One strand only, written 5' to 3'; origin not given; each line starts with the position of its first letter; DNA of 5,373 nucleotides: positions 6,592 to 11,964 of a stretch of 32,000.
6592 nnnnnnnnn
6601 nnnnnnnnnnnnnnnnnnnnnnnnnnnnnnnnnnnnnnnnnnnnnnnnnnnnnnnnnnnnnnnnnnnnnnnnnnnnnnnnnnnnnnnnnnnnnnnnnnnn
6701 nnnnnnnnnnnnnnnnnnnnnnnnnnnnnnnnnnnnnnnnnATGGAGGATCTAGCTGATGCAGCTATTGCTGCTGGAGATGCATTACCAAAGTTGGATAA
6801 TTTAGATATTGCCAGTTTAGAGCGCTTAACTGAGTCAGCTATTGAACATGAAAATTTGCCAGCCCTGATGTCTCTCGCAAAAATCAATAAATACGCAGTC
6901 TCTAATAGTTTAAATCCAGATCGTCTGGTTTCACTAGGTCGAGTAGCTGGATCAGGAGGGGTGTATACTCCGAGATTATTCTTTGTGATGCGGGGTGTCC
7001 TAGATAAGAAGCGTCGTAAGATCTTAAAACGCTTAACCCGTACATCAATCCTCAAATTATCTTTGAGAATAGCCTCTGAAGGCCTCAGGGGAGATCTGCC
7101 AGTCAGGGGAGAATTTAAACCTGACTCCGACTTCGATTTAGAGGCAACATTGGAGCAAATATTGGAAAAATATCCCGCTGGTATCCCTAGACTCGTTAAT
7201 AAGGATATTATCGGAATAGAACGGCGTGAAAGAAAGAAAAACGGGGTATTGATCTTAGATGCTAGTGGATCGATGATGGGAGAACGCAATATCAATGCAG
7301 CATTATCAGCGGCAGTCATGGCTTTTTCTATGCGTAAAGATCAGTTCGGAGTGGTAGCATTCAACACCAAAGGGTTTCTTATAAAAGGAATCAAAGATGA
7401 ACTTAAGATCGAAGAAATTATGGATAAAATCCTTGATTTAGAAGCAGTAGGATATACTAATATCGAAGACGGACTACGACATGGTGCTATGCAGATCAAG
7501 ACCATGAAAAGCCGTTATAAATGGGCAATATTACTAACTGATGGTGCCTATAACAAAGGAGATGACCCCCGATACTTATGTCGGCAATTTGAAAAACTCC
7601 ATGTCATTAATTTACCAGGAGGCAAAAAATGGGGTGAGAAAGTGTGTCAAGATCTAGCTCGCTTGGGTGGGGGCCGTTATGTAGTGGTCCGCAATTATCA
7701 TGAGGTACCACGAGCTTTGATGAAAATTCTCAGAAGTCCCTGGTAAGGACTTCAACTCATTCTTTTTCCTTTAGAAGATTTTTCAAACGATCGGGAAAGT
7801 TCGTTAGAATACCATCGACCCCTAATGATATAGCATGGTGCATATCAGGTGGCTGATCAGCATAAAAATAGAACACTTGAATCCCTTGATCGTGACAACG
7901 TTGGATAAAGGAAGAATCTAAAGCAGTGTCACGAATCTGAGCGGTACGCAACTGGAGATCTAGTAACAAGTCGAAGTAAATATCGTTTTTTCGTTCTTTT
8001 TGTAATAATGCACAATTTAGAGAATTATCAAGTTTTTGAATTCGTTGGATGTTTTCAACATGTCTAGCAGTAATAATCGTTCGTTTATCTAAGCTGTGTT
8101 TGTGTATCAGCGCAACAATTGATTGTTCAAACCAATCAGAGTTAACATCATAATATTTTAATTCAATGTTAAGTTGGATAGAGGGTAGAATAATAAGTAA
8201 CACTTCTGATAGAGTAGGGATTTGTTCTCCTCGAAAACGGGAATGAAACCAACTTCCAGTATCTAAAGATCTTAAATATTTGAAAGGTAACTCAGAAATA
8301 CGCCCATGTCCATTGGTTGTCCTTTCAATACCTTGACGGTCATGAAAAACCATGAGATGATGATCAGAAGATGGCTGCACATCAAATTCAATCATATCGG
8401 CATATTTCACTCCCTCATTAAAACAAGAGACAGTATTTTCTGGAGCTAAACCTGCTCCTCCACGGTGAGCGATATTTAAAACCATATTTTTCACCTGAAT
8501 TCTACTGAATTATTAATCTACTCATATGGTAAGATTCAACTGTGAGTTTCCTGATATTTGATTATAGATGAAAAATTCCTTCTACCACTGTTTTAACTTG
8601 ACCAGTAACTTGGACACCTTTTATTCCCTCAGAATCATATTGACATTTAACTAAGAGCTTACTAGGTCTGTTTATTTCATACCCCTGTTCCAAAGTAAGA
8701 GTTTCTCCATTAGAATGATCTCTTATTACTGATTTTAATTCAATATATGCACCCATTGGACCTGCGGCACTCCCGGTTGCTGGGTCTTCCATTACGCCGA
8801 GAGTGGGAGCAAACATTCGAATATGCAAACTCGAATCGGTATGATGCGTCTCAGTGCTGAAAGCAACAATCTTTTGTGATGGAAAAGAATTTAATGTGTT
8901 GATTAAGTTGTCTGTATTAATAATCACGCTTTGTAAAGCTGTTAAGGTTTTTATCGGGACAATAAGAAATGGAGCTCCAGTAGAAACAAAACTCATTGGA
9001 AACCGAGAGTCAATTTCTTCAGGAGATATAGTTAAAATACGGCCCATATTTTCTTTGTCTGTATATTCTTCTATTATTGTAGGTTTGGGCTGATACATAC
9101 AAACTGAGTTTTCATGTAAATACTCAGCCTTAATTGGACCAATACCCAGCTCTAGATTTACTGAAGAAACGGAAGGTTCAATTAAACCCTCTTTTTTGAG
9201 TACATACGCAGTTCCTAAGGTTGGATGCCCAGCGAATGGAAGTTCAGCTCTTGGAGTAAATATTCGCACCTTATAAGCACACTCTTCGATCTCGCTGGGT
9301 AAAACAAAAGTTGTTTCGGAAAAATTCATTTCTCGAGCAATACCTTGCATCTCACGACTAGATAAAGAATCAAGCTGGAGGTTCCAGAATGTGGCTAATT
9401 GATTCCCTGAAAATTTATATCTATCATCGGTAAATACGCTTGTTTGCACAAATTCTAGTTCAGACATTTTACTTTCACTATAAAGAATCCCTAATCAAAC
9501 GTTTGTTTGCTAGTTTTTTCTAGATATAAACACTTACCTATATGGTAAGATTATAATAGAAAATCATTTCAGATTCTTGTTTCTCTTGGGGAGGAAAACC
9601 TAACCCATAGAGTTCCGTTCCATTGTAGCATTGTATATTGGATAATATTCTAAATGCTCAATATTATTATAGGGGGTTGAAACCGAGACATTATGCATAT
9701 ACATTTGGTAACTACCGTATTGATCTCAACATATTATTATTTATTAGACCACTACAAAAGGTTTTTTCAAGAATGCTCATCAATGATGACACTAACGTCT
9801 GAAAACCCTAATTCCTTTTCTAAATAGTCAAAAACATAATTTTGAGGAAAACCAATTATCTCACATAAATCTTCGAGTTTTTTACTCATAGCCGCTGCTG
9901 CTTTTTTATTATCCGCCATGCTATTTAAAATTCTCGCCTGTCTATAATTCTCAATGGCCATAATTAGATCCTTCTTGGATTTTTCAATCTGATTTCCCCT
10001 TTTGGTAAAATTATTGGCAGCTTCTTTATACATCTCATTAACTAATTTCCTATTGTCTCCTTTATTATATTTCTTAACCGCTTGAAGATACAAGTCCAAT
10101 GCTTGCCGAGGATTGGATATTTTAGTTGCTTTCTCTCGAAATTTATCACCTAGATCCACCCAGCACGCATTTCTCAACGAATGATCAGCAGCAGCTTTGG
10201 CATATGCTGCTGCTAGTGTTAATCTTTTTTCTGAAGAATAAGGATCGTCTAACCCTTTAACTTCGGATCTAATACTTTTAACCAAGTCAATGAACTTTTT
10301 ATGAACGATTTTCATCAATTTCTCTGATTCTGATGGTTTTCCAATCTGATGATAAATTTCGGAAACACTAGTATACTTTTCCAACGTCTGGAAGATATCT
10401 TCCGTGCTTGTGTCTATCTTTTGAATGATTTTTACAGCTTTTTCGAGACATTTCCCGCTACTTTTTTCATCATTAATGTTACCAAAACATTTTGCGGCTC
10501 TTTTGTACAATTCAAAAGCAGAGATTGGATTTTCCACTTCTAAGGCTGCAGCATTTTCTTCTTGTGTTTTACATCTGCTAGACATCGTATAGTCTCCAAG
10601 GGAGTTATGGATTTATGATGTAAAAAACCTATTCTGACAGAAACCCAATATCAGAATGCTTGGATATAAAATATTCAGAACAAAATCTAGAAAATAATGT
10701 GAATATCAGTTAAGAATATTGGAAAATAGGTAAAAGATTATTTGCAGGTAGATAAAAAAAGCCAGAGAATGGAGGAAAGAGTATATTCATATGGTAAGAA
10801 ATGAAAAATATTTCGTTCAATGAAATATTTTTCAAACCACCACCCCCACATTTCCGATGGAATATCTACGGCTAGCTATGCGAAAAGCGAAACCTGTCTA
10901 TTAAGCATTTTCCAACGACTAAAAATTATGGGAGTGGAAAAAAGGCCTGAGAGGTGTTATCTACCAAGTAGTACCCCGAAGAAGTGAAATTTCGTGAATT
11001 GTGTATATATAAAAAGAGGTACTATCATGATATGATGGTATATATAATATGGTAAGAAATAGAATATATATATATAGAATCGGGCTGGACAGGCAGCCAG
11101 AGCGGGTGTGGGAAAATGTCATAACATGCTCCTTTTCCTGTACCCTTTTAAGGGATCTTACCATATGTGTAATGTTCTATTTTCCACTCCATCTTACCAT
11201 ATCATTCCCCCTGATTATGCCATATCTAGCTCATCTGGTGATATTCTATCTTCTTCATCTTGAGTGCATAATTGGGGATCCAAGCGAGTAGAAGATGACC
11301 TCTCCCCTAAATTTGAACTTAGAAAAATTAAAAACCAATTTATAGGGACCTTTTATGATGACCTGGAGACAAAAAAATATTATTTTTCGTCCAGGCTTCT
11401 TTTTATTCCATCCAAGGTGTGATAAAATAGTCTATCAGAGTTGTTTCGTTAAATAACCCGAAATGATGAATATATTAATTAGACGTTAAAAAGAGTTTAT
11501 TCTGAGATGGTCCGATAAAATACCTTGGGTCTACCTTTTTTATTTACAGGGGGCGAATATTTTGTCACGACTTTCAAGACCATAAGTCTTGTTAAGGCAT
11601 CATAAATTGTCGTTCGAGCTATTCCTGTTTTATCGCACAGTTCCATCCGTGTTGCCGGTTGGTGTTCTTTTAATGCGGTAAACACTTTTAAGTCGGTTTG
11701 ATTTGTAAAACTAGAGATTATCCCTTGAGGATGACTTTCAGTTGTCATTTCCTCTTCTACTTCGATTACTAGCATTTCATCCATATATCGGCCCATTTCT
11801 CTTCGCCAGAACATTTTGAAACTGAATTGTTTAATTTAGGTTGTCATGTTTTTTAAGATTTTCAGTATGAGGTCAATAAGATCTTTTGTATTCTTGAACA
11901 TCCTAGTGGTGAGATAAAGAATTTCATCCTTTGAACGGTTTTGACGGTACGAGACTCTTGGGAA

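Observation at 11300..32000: Uncharacterised integrated element whose structural module is entirely membrane and surface proteins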

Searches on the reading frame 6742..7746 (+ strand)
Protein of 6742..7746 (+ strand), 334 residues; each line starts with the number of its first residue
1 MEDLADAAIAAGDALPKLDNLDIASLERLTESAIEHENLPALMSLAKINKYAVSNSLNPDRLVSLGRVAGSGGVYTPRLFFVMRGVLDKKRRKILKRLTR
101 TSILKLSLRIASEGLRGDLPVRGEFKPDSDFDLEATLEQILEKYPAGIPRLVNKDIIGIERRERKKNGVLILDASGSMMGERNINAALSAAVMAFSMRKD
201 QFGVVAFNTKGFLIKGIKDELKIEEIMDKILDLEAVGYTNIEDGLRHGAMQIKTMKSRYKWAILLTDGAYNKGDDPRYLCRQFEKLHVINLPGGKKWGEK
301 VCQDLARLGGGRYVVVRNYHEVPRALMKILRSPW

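Call 14: search_protein_families(library=pfam, proteins=[window:6742-7746:+], max_evalue=0.01)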
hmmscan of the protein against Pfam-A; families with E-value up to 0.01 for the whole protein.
window:6742-7746:+ (334 aa): 4 families
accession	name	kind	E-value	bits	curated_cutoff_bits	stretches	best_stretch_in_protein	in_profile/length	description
PF13519.12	VWA_2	-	1.1e-07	32.8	27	1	169-268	2-106/107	von Willebrand factor type A domain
PF00092.34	VWA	-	2.5e-07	31.5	23.8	1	169-285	3-129/174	von Willebrand factor type A domain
PF13768.12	VWA_3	-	7.7e-07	29.7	27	1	169-314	4-154/155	von Willebrand factor type A domain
PF05762.20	VWA_CoxE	-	1.5e-06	28.3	26.4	1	128-276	24-165/222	VWA domain containing CoxE-like protein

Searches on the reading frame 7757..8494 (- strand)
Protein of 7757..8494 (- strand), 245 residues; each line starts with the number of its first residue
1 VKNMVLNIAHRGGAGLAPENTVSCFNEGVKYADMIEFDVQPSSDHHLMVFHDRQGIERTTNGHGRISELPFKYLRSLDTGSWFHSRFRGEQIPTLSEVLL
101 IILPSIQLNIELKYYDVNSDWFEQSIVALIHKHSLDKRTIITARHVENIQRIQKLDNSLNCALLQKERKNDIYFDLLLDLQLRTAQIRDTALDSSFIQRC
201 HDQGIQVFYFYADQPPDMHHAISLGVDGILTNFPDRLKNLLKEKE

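Call 14: search_protein_families(library=pfam, proteins=[window:7757-8494:-], max_evalue=0.01)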
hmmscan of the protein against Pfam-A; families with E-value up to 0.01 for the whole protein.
window:7757-8494:- (245 aa): 1 family
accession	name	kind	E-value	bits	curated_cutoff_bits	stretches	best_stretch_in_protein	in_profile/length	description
PF03009.23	GDPD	-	2.5e-34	119.9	23.6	1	10-235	1-243/244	Glycerophosphoryl diester phosphodiesterase family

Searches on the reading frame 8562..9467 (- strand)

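Call 14: search_protein_families(library=pfam, proteins=[window:8562-9467:-], max_evalue=0.01)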
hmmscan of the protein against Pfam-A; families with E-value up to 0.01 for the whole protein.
window:8562-9467:- (301 aa): 2 families
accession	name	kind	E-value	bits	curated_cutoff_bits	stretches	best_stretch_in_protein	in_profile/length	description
PF02567.21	PhzC-PhzF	-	4.2e-60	204.1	27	1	10-297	2-281/281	Phenazine biosynthesis-like protein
PF05544.16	Pro_racemase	-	4.2e-05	23.2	27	1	48-121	52-127/325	Proline racemase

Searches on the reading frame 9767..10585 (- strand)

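Call 14: search_protein_families(library=pfam, proteins=[window:9767-10585:-], max_evalue=0.01)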
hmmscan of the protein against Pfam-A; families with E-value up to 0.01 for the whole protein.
window:9767-10585:- (272 aa): 1 family
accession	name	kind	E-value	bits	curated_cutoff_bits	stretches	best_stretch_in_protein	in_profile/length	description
PF14938.12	SNAP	-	8.8e-07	29.1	25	1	7-97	116-197/282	Soluble NSF attachment protein, SNAP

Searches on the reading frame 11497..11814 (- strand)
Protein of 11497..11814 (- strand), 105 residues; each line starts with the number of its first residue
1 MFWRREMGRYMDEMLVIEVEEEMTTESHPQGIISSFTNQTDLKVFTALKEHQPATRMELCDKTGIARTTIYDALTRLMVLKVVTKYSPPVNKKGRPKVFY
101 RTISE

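Call 4: search_protein_families(library=pfam, proteins=[window:11497-11814:-], max_evalue=0.1)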
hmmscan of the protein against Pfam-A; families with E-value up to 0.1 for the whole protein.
window:11497-11814:- (105 aa): 13 families
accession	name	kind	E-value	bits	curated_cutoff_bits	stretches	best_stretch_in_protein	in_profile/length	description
PF01978.25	TrmB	-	6.6e-07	29.5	25.6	1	39-86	8-55/68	Sugar-specific transcriptional regulator TrmB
PF25213.1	HVO_A0261_N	-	0.00089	19.5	35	1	43-77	15-48/86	HVO_A0261 N-terminal domain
PF09339.16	HTH_IclR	-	0.0016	18.6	22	1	42-84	6-49/52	IclR helix-turn-helix domain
PF13412.12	HTH_24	-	0.0016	18.4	21.9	1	38-78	2-42/48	Winged helix-turn-helix DNA-binding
PF12840.13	HTH_20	-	0.0054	17.1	27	1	40-75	5-40/51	Helix-turn-helix domain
PF12802.13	MarR_2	-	0.0084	16.7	27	1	44-92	10-59/61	MarR family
PF00392.27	GntR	-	0.024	14.7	27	1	55-84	26-55/64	Bacterial regulatory proteins, gntR family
PF02796.21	HTH_7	-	0.041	14.5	23.8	1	52-71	20-39/45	Helix-turn-helix domain of resolvase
PF03551.20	PadR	-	0.06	13.8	27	1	65-101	29-64/75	Transcriptional regulator PadR-like family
PF25212.1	HVO_A0114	-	0.065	13.5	27.6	1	35-101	18-82/84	HVO_A0114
PF13551.12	HTH_29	-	0.066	13.8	28.1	0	48-76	8-35/64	Winged helix-turn helix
PF08100.18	Dimerisation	-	0.069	13.4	25.6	1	40-79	26-66/93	O-methyltransferase dimerisation domain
PF07876.18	Dabb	-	0.09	13.9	25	0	5-54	26-78/96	Stress responsive A/B Barrel Domain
